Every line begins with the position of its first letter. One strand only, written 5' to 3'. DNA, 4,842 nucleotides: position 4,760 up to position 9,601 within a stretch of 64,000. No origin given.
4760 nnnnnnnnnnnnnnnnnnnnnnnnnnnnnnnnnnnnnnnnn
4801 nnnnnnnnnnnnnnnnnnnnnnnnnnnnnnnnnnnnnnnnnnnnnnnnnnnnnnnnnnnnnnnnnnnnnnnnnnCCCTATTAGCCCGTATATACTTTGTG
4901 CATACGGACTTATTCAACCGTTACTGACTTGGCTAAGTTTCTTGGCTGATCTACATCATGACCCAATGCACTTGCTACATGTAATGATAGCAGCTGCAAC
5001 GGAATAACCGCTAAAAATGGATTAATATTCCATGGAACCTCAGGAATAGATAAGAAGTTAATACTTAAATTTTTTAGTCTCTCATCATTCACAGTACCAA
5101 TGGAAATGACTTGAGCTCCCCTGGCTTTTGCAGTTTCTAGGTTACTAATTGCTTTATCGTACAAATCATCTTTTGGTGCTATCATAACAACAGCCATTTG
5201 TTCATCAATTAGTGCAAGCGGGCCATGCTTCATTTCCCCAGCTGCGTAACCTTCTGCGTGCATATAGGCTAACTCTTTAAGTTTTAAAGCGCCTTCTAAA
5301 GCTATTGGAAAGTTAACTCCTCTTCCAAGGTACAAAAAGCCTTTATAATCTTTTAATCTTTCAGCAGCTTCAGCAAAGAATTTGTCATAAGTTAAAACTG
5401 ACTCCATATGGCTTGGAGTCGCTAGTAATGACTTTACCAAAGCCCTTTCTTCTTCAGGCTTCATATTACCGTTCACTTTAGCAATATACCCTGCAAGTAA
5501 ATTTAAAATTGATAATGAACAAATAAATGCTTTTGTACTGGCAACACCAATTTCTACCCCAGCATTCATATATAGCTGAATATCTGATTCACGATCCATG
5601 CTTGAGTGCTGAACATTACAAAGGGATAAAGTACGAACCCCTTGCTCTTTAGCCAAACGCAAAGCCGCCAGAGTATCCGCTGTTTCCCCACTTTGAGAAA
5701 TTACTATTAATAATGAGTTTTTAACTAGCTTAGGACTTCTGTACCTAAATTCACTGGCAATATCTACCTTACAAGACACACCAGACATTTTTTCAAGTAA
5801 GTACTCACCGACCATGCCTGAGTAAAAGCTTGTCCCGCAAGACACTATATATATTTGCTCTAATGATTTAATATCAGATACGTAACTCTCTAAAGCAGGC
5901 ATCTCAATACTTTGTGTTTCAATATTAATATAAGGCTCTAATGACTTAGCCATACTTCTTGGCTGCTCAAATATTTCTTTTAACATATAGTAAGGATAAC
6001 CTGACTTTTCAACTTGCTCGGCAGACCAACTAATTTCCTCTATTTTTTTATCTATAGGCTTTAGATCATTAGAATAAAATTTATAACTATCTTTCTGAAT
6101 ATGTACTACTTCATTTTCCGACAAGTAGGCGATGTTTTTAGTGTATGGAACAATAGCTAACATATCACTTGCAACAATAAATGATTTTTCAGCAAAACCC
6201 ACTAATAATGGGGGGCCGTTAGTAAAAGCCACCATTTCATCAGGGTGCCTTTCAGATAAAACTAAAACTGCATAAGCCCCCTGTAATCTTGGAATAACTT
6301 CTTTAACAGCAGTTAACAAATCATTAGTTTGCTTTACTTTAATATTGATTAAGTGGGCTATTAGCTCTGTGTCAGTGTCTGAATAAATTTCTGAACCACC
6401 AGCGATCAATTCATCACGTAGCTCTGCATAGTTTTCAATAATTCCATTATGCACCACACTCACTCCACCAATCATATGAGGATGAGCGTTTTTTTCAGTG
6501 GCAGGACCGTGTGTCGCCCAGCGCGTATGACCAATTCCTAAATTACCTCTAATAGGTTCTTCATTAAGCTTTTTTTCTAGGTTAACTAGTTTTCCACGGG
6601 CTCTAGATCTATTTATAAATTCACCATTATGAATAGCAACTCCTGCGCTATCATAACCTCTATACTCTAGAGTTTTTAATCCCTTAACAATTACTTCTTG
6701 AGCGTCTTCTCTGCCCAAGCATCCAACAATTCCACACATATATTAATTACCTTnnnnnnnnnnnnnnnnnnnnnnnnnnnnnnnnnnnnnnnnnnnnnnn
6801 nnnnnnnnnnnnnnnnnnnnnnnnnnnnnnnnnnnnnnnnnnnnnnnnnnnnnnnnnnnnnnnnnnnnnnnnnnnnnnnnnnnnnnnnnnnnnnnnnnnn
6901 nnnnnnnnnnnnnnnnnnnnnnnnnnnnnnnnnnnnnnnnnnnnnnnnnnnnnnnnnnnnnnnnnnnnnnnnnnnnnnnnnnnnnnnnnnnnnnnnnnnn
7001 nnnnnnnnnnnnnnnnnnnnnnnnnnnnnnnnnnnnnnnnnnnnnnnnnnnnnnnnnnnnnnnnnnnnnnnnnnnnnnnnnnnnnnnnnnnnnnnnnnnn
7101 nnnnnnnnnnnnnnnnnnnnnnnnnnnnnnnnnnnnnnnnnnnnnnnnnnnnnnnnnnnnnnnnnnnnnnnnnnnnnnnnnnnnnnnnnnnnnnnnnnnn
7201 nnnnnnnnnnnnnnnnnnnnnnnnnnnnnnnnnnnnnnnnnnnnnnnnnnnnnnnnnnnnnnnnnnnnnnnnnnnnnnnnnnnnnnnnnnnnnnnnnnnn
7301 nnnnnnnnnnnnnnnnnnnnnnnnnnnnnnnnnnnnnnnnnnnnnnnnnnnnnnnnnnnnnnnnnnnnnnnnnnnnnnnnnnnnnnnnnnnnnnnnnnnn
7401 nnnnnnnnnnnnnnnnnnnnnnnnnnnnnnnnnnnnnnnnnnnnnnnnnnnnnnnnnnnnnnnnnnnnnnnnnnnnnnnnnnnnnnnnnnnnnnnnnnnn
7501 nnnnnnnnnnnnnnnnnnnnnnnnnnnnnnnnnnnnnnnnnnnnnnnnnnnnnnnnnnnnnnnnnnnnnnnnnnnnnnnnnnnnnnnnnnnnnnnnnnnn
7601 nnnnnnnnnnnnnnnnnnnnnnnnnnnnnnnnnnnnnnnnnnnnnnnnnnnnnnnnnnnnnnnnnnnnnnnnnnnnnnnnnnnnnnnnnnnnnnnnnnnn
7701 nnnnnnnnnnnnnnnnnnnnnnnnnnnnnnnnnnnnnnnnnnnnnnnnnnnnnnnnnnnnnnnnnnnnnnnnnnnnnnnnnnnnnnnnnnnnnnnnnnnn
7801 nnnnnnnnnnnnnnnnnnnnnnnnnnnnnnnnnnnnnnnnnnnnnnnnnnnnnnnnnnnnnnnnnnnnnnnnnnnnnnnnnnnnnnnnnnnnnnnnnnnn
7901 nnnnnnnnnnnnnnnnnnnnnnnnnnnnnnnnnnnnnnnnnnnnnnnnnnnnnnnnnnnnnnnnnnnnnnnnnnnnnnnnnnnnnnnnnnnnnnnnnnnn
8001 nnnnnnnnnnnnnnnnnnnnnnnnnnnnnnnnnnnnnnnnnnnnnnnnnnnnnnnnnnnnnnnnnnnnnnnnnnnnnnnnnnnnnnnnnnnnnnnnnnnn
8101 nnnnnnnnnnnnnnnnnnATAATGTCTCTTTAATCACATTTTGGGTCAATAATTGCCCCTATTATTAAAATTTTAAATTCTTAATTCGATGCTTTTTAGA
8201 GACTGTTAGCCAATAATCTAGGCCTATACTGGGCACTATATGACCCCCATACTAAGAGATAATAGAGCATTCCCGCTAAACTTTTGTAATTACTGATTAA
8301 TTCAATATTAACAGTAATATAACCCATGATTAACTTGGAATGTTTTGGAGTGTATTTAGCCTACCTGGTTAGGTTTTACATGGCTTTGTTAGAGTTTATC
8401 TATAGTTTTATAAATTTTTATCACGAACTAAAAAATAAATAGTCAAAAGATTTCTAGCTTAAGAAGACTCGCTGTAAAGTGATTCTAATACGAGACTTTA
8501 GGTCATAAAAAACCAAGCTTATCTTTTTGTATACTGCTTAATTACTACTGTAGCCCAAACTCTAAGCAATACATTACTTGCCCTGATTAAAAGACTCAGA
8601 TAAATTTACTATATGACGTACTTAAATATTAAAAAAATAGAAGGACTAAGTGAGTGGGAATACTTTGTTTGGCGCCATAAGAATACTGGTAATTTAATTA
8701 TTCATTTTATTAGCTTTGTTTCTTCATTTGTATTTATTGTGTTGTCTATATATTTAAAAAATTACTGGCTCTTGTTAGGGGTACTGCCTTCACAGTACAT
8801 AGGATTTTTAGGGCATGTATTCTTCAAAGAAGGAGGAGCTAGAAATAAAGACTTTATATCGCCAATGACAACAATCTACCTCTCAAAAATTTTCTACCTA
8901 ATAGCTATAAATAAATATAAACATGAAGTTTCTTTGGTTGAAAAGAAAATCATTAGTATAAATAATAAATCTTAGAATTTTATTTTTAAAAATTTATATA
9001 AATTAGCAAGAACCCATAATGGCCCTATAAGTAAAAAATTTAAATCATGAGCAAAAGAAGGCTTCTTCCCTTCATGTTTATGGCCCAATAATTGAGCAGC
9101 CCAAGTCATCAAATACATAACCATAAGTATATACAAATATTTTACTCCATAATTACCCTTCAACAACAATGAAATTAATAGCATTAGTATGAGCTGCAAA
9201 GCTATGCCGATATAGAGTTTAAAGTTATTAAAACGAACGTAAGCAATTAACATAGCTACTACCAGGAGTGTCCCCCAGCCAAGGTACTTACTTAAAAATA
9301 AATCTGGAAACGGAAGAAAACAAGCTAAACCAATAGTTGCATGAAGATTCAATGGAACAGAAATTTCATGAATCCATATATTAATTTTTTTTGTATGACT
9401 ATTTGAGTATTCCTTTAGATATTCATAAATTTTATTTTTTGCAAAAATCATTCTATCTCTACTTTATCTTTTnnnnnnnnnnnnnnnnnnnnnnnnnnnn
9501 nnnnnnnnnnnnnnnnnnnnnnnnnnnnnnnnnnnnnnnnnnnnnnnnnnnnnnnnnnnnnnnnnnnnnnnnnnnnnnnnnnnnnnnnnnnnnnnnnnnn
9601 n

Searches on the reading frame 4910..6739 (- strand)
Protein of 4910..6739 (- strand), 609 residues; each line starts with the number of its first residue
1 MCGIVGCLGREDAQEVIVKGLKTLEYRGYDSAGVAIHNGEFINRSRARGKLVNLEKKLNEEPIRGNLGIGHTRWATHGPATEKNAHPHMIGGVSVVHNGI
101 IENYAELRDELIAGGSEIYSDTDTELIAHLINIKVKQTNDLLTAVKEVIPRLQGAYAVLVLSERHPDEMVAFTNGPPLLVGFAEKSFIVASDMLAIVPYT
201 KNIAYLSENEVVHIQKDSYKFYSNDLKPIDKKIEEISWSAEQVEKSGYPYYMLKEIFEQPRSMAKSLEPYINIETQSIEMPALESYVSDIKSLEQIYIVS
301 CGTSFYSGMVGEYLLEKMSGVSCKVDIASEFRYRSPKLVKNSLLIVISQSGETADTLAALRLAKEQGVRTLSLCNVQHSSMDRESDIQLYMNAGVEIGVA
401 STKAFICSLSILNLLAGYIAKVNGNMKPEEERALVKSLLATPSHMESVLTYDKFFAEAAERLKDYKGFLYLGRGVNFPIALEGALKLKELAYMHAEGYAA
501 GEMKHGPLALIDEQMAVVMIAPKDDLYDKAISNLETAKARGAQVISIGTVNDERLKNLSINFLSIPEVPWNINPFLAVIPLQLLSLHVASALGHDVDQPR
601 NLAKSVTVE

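Call 55: list_cluster_members(proteins=[P0004, P0001, window:4910-6739:-, window:6754-8118:-])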
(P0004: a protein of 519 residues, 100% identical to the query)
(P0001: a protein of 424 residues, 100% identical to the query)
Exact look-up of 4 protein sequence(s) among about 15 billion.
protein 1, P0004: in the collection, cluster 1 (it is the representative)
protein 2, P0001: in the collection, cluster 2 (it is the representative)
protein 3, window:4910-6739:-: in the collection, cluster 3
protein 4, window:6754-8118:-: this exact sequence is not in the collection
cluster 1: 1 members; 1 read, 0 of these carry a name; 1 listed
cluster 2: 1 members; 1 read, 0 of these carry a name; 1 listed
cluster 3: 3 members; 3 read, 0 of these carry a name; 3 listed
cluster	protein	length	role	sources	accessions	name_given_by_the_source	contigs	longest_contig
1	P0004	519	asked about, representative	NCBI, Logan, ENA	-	-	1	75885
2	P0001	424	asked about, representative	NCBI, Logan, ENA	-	-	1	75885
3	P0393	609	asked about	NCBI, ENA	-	-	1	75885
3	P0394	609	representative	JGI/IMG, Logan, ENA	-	-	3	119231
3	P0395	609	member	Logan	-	-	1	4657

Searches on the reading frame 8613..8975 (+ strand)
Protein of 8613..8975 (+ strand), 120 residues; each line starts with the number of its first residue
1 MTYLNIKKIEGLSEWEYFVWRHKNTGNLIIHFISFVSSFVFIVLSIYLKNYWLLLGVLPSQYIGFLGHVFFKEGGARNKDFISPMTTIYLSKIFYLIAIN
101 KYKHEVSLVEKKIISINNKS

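Call 5: search_protein_families(library=pfam, proteins=[window:8613-8975:+], max_evalue=0.01)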
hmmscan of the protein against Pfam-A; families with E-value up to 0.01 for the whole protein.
window:8613-8975:+ (120 aa): 1 family
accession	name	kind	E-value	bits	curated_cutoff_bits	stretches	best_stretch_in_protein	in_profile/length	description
PF06127.16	Mpo1-like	-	9.6e-07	29.3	24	1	15-72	8-66/95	2-hydroxy-palmitic acid dioxygenase Mpo1-like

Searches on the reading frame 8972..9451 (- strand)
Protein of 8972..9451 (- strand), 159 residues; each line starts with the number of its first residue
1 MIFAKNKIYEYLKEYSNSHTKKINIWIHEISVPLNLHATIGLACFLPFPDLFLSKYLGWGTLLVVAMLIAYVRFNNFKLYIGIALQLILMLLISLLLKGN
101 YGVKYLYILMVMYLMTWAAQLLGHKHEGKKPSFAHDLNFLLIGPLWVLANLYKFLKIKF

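Call 5: search_protein_families(library=pfam, proteins=[window:8972-9451:-], max_evalue=0.01)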
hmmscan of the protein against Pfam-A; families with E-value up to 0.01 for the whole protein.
window:8972-9451:- (159 aa): 1 family
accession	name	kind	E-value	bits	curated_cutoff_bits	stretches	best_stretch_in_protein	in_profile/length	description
PF06127.16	Mpo1-like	-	9.5e-12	45.3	24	1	8-152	4-92/95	2-hydroxy-palmitic acid dioxygenase Mpo1-like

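Call 6: search_protein_families(library=ncbifam, proteins=[window:8972-9451:-], max_evalue=0.01)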
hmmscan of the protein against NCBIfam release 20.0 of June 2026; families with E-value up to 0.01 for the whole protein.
window:8972-9451:- (159 aa): 0 families
